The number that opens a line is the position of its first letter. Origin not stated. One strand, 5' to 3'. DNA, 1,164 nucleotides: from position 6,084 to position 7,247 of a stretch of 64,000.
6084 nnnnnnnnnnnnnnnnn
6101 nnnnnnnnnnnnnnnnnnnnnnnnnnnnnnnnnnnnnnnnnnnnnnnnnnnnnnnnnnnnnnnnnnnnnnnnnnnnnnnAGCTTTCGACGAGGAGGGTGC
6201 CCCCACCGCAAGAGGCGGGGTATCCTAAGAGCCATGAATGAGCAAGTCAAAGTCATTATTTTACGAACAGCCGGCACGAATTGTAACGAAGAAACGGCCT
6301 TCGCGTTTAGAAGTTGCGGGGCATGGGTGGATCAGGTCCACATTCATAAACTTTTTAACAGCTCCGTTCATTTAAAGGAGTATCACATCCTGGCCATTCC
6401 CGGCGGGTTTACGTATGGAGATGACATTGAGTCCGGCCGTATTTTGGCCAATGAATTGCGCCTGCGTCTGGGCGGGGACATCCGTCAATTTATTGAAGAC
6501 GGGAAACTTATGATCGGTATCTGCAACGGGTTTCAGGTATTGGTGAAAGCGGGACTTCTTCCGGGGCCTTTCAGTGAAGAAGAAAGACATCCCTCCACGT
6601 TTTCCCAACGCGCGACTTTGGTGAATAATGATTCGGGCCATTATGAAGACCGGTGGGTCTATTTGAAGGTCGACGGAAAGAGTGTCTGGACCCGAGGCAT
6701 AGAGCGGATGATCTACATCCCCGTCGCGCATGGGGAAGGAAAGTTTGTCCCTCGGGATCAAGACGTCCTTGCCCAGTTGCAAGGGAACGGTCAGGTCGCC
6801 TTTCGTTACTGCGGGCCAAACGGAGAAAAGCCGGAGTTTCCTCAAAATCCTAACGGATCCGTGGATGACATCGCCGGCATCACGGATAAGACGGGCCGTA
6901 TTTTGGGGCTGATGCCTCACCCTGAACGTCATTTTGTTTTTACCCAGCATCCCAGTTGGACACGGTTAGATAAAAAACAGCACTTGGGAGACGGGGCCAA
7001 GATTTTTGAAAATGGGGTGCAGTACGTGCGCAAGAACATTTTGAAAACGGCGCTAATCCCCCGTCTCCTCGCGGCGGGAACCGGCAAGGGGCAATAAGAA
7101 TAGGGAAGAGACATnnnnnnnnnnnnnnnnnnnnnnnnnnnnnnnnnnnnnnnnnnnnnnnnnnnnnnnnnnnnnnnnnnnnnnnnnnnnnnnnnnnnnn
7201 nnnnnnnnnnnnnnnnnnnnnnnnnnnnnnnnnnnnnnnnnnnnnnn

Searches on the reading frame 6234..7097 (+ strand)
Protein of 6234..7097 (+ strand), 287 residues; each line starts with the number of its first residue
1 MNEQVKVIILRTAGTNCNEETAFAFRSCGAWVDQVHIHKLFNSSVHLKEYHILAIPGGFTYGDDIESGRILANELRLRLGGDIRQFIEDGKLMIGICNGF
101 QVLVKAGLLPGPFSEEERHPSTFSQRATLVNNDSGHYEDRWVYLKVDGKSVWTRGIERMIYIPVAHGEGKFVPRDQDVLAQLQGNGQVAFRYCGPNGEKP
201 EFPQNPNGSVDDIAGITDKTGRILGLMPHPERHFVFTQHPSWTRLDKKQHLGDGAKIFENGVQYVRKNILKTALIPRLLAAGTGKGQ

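Call 3: search_protein_families(library=pfam, proteins=[window:6234-7097:+])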
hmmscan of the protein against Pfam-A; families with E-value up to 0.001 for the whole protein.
window:6234-7097:+ (287 aa): 3 families
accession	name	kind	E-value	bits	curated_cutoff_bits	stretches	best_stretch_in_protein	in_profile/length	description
PF13507.12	GATase_5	-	5.8e-80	268.6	27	1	4-265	1-260/260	CobB/CobQ-like glutamine amidotransferase domain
PF01965.30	DJ-1_PfpI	-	7.1e-06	26.4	26.6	1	44-143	56-139/165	DJ-1/PfpI family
PF07685.20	GATase_3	-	7.9e-05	22.8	27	1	44-105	34-90/196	CobB/CobQ-like glutamine amidotransferase domain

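Call 4: search_protein_families(library=ncbifam, proteins=[window:6234-7097:+])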
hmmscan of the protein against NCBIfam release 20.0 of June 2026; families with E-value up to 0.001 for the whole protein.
window:6234-7097:+ (287 aa): 9 families
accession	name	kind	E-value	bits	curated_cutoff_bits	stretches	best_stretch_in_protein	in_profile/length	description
NF002252.0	PRK01175.1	equivalog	1.3e-76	257.1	298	1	3-268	2-260/261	phosphoribosylformylglycinamidine synthase subunit PurQ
TIGR01737.1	FGAM_synth_I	equivalog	2.9e-59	200.2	177.8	1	5-238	1-211/228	phosphoribosylformylglycinamidine synthase I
NF002957.0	PRK03619.1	equivalog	6.8e-48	162.9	212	1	6-234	2-200/222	phosphoribosylformylglycinamidine synthase subunit PurQ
TIGR01735.1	FGAM_synt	equivalog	7.1e-45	152.9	1123.05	1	6-259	1054-1301/1307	phosphoribosylformylglycinamidine synthase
NF003672.0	PRK05297.1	equivalog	6.8e-44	149.7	783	1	3-264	1035-1288/1290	phosphoribosylformylglycinamidine synthase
TIGR01857.1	FGAM-synthase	equivalog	6.7e-38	129.9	1057.05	1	5-233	978-1215/1239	phosphoribosylformylglycinamidine synthase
TIGR01739.1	tegu_FGAM_synt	hypoth_equivalog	1.7e-14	52.8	716.1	1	3-238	931-1177/1206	herpesvirus tegument protein/v-FGAM-synthase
TIGR01382.1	PfpI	subfamily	8.9e-06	25.3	139.05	1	34-111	48-115/169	DJ-1/PfpI/YhbO family deglycase/protease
NF045636.1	isoglutsynth_GatD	equivalog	0.00036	19.9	400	1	48-104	65-115/258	lipid II isoglutaminyl synthase subunit GatD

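Call 20: find_related_loci(query=window:6234-7094:+, collection=metagenome_contigs, flank=6000)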
Query window:6234-7094:+ (287 aa) in metagenome_contigs; peptide patterns used: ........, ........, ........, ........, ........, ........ (x = any residue, [..] = any of these).
97 stretches matched a pattern; 18 encode a relative of the query (tblastn E <= 1e-3); 18 distinct loci.
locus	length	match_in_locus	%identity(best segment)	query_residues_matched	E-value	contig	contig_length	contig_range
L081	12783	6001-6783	65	5-271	1e-120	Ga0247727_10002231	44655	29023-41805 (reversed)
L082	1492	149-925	55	6-269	1e-96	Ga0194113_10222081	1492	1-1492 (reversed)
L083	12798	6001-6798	51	6-279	1e-87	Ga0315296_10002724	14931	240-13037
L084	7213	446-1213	48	6-268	1e-74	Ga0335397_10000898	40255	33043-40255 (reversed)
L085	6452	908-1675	48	6-268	1e-74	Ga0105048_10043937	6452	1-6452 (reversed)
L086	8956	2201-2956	47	7-267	9e-74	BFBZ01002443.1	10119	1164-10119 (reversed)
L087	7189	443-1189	47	7-264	3e-73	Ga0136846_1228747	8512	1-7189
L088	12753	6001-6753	46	7-266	7e-72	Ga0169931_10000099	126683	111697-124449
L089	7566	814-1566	46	7-266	5e-72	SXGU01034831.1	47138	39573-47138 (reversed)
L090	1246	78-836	45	7-268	8e-77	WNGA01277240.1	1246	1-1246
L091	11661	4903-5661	46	6-265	1e-71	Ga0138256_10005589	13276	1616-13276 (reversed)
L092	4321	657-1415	45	7-268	3e-71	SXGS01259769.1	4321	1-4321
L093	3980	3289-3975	50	6-240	4e-68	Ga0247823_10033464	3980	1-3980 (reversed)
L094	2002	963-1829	46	3-269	6e-70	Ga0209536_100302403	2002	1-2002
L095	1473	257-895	50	46-266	2e-69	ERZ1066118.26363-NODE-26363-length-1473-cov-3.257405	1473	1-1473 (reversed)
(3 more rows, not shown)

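Call 46: find_homologous_proteins(query=window:6234-7094:+, max_evalue=1e-40)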
Query window:6234-7094:+ (287 aa): 7986 proteins with E <= 1e-40 among 8000 candidates; the best 120 are listed.
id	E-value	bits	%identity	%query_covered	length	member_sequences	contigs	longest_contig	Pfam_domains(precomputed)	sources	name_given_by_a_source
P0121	1.1e-196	670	100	100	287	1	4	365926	PF13507.13,PF01965.31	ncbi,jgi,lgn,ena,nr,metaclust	ncbi:MAG TPA: phosphoribosylformylglycinamidine synthase I [Candidatus Omnitrophica bacterium]|nr:MA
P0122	2.7e-131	455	72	93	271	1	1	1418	PF13507.13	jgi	-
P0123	5.0e-130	451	71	94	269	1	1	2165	PF13507.13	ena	-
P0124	4.8e-129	448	69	94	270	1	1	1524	PF13507.13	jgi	jgi:phosphoribosylformylglycinamidine synthase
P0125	9.3e-129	447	71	92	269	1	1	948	PF13507.13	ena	-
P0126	1.2e-128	447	70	94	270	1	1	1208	PF13507.13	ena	-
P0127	1.3e-128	446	70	93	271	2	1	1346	PF13507.13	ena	-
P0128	2.2e-128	446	71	93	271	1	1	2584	PF13507.13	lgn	-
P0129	4.1e-128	445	69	94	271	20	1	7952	PF13507.13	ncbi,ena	-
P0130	5.1e-128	444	71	93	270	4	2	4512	PF13507.13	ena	-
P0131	1.2e-127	443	69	93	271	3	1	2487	PF13507.13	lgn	-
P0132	1.8e-127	443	71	93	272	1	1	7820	PF13507.13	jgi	-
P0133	1.8e-127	443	69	94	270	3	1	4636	PF13507.13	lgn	-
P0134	1.9e-127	443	70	93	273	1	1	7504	PF13507.13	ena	-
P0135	2.1e-127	442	71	93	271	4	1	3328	PF13507.13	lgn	-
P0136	2.3e-127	442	68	96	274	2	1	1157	PF07685.21,PF13507.13,PF01965.31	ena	-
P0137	2.6e-127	442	67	94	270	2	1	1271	PF13507.13,PF01965.31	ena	-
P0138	5.1e-127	441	70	94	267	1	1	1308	PF13507.13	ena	-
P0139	5.8e-127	441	67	94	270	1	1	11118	PF07685.21,PF13507.13,PF01965.31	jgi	-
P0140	8.4e-127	440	69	92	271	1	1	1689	PF07685.21,PF13507.13,PF01965.31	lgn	-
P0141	2.4e-126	439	69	94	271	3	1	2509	PF13507.13,PF01965.31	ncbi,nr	ncbi:MAG: phosphoribosylformylglycinamidine synthase I [Candidatus Omnitrophica bacterium]|nr:phosph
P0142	2.9e-126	439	69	94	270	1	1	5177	PF13507.13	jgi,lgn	-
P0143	3.0e-126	439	68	94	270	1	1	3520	PF13507.13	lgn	-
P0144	4.1e-126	438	70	94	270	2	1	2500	PF13507.13,PF01965.31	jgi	-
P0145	4.2e-126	438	67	94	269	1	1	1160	PF13507.13,PF01965.31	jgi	-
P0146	4.6e-126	438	69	94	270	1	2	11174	PF13507.13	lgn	-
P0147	5.3e-126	438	70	94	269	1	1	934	PF13507.13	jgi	jgi:phosphoribosylformylglycinamidine synthase subunit PurQ / glutaminase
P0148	5.3e-126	438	66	96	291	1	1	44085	PF13507.13,PF01965.31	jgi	jgi:phosphoribosylformylglycinamidine synthase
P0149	5.5e-126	438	70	93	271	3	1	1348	PF13507.13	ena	-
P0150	6.7e-126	438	70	93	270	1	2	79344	PF13507.13,PF01965.31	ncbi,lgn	-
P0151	7.2e-126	437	69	94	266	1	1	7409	PF07685.21,PF13507.13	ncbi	-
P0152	8.8e-126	437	69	94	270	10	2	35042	PF07685.21,PF13507.13,PF01965.31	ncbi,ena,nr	ncbi:MAG: phosphoribosylformylglycinamidine synthase I [Candidatus Omnitrophica bacterium]|nr:phosph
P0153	1.1e-125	437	69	94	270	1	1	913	PF13507.13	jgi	-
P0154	1.4e-125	436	70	94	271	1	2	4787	PF13507.13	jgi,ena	jgi:phosphoribosylformylglycinamidine synthase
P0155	1.9e-125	436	65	98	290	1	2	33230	PF13507.13,PF01965.31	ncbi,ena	-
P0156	2.6e-125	436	69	94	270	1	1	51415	PF13507.13,PF01965.31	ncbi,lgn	-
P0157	2.6e-125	436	69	94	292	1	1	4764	PF13507.13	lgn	-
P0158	3.0e-125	435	69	93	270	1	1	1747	PF13507.13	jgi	jgi:phosphoribosylformylglycinamidine synthase subunit PurQ / glutaminase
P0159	3.6e-125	435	69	93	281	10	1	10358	PF13507.13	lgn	-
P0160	3.7e-125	435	70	93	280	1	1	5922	PF13507.13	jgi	-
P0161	7.8e-125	434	67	94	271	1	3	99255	PF07685.21,PF13507.13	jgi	-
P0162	1.0e-124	434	68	94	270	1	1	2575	PF13507.13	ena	-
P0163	1.7e-124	433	69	94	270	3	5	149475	PF13507.13,PF01965.31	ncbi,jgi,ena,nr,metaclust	ncbi:MAG: phosphoribosylformylglycinamidine synthase I [Omnitrophica WOR_2 bacterium RIFCSPHIGHO2_02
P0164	1.8e-124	433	66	94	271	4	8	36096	PF07685.21,PF13507.13,PF01965.31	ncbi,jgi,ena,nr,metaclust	ncbi:MAG: phosphoribosylformylglycinamidine synthase I [Omnitrophica WOR_2 bacterium RIFCSPHIGHO2_01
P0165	2.4e-124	432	69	94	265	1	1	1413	PF13507.13,PF01965.31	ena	-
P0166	2.6e-124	432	70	93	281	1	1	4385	PF13507.13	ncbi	-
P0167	3.2e-124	432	68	94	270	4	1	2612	PF13507.13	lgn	-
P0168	3.4e-124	432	67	94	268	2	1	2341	PF13507.13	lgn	-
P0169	3.8e-124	432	68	94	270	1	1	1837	PF07685.21,PF13507.13,PF01965.31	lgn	-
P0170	4.0e-124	432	66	97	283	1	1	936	PF13507.13,PF01965.31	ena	-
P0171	4.5e-124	432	69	94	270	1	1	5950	PF13507.13,PF01965.31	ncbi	-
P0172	7.5e-124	431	67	94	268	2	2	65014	PF13507.13,PF01965.31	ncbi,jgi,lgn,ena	-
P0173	1.0e-123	430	68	93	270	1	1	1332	PF13507.13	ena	-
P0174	1.1e-123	430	66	94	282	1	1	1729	PF13507.13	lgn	-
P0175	1.4e-123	430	68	94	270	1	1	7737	PF13507.13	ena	-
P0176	1.5e-123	430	67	94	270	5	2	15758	PF13507.13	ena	-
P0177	1.7e-123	430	66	94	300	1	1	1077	PF13507.13,PF01965.31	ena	-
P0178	1.9e-123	430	67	94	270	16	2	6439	PF13507.13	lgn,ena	-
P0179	1.9e-123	429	68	94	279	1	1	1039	PF13507.13,PF01965.31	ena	-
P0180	2.0e-123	429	67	94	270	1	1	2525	PF13507.13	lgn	-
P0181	2.6e-123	429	67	93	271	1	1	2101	PF13507.13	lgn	-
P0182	2.8e-123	429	69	94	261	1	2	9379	PF13507.13,PF01965.31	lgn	-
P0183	3.9e-123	428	68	93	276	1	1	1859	PF13507.13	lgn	-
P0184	3.9e-123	428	68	92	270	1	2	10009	PF13507.13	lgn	-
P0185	4.1e-123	428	68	93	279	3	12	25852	PF13507.13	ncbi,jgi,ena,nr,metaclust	ncbi:MAG: phosphoribosylformylglycinamidine synthase I [Omnitrophica WOR_2 bacterium RIFCSPHIGHO2_01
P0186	4.2e-123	428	69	94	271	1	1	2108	PF13507.13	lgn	-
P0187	4.6e-123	428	67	94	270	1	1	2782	PF13507.13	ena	-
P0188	6.9e-123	428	68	94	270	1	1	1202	PF13507.13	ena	-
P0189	7.7e-123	427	65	96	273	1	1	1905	PF07685.21,PF13507.13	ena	-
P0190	8.3e-123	427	68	94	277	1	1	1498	PF13507.13,PF01965.31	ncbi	-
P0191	1.1e-122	427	65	95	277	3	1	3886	PF07685.21,PF13507.13,PF01965.31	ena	-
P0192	1.4e-122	427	68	93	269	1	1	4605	PF13507.13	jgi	-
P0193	1.6e-122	426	68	94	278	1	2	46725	PF13507.13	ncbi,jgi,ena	-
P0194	2.2e-122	426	69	94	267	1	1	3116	PF13507.13,PF01965.31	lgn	-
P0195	3.2e-122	425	67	93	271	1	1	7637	PF13507.13,PF01965.31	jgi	jgi:phosphoribosylformylglycinamidine synthase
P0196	4.1e-122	425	67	94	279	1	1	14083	PF13507.13,PF01965.31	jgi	-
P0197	4.7e-122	425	69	94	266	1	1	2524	PF07685.21,PF13507.13,PF01965.31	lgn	-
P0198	5.4e-122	425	66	94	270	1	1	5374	PF13507.13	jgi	-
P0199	5.7e-122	425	65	94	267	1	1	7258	PF07685.21,PF13507.13,PF01965.31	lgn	-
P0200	6.6e-122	424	66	94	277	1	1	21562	PF07685.21,PF13507.13,PF01965.31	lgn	-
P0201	6.8e-122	424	68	93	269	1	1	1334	PF13507.13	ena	-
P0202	1.1e-121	424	67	93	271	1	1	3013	PF13507.13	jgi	-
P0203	1.2e-121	424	67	94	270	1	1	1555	PF13507.13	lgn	-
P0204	1.2e-121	424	68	94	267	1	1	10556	PF07685.21,PF13507.13,PF01965.31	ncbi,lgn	-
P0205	1.5e-121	423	66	94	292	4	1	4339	PF13507.13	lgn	-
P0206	1.6e-121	423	66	94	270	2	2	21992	PF13507.13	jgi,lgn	-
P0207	1.6e-121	423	67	94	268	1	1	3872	PF13507.13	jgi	jgi:phosphoribosylformylglycinamidine synthase I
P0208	1.7e-121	423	66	95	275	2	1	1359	PF13507.13,PF01965.31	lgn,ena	-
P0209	1.7e-121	423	68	93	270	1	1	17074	PF13507.13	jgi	-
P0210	2.1e-121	423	66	93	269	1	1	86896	PF07685.21,PF13507.13,PF01965.31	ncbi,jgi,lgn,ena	ncbi:MAG: phosphoribosylformylglycinamidine synthase I [Candidatus Omnitrophota bacterium]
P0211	2.2e-121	423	67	94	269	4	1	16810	PF13507.13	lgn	-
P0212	2.3e-121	423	67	94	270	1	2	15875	PF13507.13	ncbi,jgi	jgi:phosphoribosylformylglycinamidine synthase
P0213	2.7e-121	422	68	92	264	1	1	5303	PF13507.13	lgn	-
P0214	3.1e-121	422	67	93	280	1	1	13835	PF13507.13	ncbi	-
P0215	3.6e-121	422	66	94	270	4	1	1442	PF13507.13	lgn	-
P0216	3.8e-121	422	66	94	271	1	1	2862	PF13507.13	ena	-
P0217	3.8e-121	422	67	94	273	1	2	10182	PF13507.13,PF01965.31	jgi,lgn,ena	-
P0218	4.1e-121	422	66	94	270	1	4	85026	PF13507.13,PF01965.31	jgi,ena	-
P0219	4.4e-121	422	65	94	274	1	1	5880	PF07685.21,PF13507.13,PF01965.31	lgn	-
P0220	4.8e-121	422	66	94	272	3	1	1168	PF13507.13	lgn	-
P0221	6.5e-121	421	66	94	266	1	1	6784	PF13507.13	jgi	jgi:phosphoribosylformylglycinamidine synthase subunit PurQ / glutaminase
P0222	6.9e-121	421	66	95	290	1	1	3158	PF07685.21,PF13507.13,PF01965.31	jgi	jgi:phosphoribosylformylglycinamidine synthase subunit PurQ / glutaminase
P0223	7.5e-121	421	67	94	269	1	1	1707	PF13507.13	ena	-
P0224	8.0e-121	421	67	93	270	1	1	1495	PF07685.21,PF13507.13,PF01965.31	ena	-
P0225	8.0e-121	421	67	93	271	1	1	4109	PF13507.13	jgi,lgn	-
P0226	8.3e-121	421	66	94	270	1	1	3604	PF07685.21,PF13507.13,PF01965.31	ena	-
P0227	1.2e-120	420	66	93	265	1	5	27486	PF07685.21,PF13507.13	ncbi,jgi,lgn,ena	-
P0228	1.2e-120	420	66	94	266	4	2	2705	PF13507.13,PF01965.31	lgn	-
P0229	1.2e-120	420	66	94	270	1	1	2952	PF13507.13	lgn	-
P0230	1.3e-120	420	66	94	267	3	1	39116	PF13507.13,PF01965.31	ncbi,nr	ncbi:MAG: phosphoribosylformylglycinamidine synthase I [Candidatus Omnitrophica bacterium]|nr:phosph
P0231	1.3e-120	420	68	94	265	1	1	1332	PF07685.21,PF13507.13,PF01965.31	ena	-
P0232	1.5e-120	420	67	94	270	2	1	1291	PF13507.13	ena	-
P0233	1.8e-120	420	66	94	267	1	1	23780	PF13507.13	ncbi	ncbi:MAG: phosphoribosylformylglycinamidine synthase I [Candidatus Omnitrophota bacterium]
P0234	1.9e-120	420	68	92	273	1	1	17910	PF13507.13,PF01965.31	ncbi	-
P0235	1.9e-120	420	66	92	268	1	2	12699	PF07685.21,PF13507.13,PF01965.31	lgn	-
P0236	2.3e-120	419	66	94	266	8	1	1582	PF07685.21,PF13507.13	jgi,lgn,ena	-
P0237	2.4e-120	419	67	93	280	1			PF13507.13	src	-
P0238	2.6e-120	419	64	94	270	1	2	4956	PF07685.21,PF13507.13,PF01965.31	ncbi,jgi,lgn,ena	-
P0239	2.7e-120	419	64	95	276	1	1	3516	PF13507.13,PF01965.31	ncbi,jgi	jgi:phosphoribosylformylglycinamidine synthase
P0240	3.5e-120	419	67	95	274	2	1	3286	PF13507.13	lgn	-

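Call 47: find_encoding_contigs(protein=P0163, flank=4500, max_places=1)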
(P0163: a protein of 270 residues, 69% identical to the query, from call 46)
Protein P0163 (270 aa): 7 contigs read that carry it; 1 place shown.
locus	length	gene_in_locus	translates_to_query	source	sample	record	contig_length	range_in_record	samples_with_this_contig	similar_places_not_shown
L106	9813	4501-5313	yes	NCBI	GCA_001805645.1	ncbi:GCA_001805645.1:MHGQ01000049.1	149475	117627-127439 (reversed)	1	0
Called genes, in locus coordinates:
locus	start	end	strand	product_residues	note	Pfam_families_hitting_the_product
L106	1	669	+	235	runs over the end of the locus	PF01259:SAICAR_synt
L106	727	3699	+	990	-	PF02700:PurS, PF18072:FGAR-AT_linker, PF00586:AIRS, PF02769:AIRS_C, PF00586:AIRS, PF02769:AIRS_C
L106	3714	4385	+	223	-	PF18306:LDcluster4, PF03641:Lysine_decarbox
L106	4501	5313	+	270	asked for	PF13507:GATase_5, PF01965:DJ-1_PfpI (weak)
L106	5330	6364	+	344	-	PF00586:AIRS, PF02769:AIRS_C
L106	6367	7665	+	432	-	PF02844:GARS_N, PF01071:GARS_A, PF02222:ATP-grasp (weak), PF02786:CPSase_L_D2 (faint), PF02843:GARS_C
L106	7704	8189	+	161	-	PF00731:AIRC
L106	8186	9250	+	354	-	PF01300:Sua5_yciO_yrdC, PF01451:LMWPc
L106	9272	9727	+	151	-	PF02502:LacAB_rpiB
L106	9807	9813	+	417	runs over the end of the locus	PF00464:SHMT, PF00155:Aminotran_1_2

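Call 48: find_encoding_contigs(protein=P0161, flank=4500, max_places=1)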
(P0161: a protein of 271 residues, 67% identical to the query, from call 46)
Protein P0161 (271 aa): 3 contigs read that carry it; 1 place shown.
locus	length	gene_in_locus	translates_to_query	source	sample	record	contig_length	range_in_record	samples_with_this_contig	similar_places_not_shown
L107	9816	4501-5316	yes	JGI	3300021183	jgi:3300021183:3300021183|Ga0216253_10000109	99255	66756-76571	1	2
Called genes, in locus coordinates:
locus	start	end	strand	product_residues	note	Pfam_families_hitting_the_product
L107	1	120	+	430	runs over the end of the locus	PF00206:Lyase_1, PF10397:ADSL_C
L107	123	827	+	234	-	PF01259:SAICAR_synt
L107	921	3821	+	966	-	PF02700:PurS, PF18072:FGAR-AT_linker, PF00586:AIRS, PF02769:AIRS_C, PF00586:AIRS, PF02769:AIRS_C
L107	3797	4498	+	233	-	PF18306:LDcluster4, PF03641:Lysine_decarbox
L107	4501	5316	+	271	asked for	PF13507:GATase_5, PF07685:GATase_3 (faint)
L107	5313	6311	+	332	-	PF00586:AIRS, PF02769:AIRS_C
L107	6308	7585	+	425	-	PF02844:GARS_N, PF01071:GARS_A, PF02222:ATP-grasp (weak), PF02843:GARS_C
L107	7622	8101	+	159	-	PF00731:AIRC, PF13685:Fe-ADH_2 (weak)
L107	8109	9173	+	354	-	PF01300:Sua5_yciO_yrdC, PF01451:LMWPc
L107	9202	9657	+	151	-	PF02502:LacAB_rpiB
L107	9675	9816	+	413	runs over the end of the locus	PF00464:SHMT, PF00155:Aminotran_1_2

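Call 49: find_encoding_contigs(protein=P0210, flank=4500, max_places=1)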
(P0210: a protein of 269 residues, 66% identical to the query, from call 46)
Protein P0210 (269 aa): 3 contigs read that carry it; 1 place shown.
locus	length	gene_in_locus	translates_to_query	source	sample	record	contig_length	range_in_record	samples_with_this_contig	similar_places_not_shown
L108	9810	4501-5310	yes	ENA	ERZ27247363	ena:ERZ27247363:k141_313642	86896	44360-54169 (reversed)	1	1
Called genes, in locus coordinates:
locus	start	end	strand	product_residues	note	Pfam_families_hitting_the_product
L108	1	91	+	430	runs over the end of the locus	PF00206:Lyase_1, PF10397:ADSL_C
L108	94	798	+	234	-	PF01259:SAICAR_synt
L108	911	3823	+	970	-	PF02700:PurS, PF18072:FGAR-AT_linker, PF00586:AIRS, PF02769:AIRS_C, PF00586:AIRS, PF02769:AIRS_C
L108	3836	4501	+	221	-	PF18306:LDcluster4, PF03641:Lysine_decarbox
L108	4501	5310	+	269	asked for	PF13507:GATase_5, PF07685:GATase_3 (weak), PF01965:DJ-1_PfpI (weak)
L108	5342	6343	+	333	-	PF00586:AIRS, PF02769:AIRS_C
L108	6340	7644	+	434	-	PF02844:GARS_N, PF01071:GARS_A, PF02222:ATP-grasp (weak), PF02786:CPSase_L_D2 (weak), PF02843:GARS_C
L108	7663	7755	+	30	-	-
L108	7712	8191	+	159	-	PF00731:AIRC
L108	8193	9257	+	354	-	PF01300:Sua5_yciO_yrdC, PF01451:LMWPc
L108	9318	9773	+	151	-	PF02502:LacAB_rpiB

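Call 50: find_encoding_contigs(protein=P0218, flank=4500, max_places=1)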
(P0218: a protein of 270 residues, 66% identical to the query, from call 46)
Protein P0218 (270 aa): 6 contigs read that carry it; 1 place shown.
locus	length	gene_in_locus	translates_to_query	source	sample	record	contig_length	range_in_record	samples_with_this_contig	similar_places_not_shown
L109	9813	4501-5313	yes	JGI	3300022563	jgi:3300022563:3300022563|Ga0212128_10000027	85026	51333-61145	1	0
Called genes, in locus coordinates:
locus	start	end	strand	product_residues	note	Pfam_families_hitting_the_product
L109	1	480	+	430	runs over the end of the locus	PF00206:Lyase_1, PF10397:ADSL_C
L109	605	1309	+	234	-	PF01259:SAICAR_synt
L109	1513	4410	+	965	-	PF02700:PurS, PF18072:FGAR-AT_linker, PF00586:AIRS, PF02769:AIRS_C, PF22689:FGAR-AT_PurM_N-like (faint), PF00586:AIRS, PF02769:AIRS_C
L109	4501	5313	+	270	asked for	PF01965:DJ-1_PfpI (weak), PF13507:GATase_5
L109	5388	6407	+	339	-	PF00586:AIRS, PF02769:AIRS_C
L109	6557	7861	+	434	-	PF02844:GARS_N, PF01071:GARS_A, PF02222:ATP-grasp (weak), PF02786:CPSase_L_D2 (weak), PF08442:ATP-grasp_2 (faint), PF08443:RimK (weak), PF02843:GARS_C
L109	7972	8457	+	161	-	PF00731:AIRC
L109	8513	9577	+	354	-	PF01300:Sua5_yciO_yrdC, PF01451:LMWPc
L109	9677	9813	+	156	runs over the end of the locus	PF02502:LacAB_rpiB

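Call 51: find_encoding_contigs(protein=P0172, flank=4500, max_places=1)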
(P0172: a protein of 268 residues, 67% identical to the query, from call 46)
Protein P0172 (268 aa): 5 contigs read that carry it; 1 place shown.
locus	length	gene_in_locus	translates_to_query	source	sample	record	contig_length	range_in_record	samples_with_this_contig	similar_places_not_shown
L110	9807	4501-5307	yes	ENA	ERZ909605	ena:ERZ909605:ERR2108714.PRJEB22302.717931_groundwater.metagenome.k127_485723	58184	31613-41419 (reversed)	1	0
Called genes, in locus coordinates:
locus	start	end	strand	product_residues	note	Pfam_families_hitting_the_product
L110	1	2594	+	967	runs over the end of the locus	PF02700:PurS (weak), PF18072:FGAR-AT_linker, PF00586:AIRS, PF02769:AIRS_C, PF22689:FGAR-AT_PurM_N-like (faint), PF00586:AIRS, PF02769:AIRS_C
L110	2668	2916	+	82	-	-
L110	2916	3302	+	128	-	PF01850:PIN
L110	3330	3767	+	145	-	-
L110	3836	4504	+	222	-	PF18306:LDcluster4, PF03641:Lysine_decarbox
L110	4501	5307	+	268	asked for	PF13507:GATase_5, PF01965:DJ-1_PfpI (faint)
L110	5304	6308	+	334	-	PF00586:AIRS, PF02769:AIRS_C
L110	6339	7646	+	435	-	PF02844:GARS_N, PF01071:GARS_A, PF02222:ATP-grasp (weak), PF02843:GARS_C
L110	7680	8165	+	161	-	PF00731:AIRC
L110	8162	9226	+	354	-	PF01300:Sua5_yciO_yrdC, PF01451:LMWPc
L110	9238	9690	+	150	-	PF02502:LacAB_rpiB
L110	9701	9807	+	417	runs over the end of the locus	PF00464:SHMT, PF00155:Aminotran_1_2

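Call 52: find_encoding_contigs(protein=P0148, flank=4500, max_places=1)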
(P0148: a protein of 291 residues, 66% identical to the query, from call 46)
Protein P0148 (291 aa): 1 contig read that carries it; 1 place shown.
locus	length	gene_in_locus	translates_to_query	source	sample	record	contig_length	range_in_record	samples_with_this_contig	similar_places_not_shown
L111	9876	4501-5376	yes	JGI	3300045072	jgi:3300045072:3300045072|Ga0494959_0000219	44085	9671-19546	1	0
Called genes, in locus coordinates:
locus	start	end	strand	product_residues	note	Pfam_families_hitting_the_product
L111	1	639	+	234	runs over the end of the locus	PF01259:SAICAR_synt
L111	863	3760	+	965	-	PF02700:PurS (weak), PF18072:FGAR-AT_linker, PF00586:AIRS, PF02769:AIRS_C, PF00586:AIRS (weak), PF02769:AIRS_C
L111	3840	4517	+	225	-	PF18306:LDcluster4, PF03641:Lysine_decarbox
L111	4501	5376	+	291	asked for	PF01965:DJ-1_PfpI (weak), PF13507:GATase_5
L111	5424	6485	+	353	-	PF00586:AIRS, PF02769:AIRS_C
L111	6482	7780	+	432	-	PF02844:GARS_N, PF01071:GARS_A, PF02222:ATP-grasp, PF02655:ATP-grasp_3 (weak), PF02786:CPSase_L_D2, PF02843:GARS_C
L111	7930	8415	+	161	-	PF00731:AIRC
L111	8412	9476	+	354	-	PF01300:Sua5_yciO_yrdC, PF01451:LMWPc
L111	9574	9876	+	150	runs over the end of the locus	PF02502:LacAB_rpiB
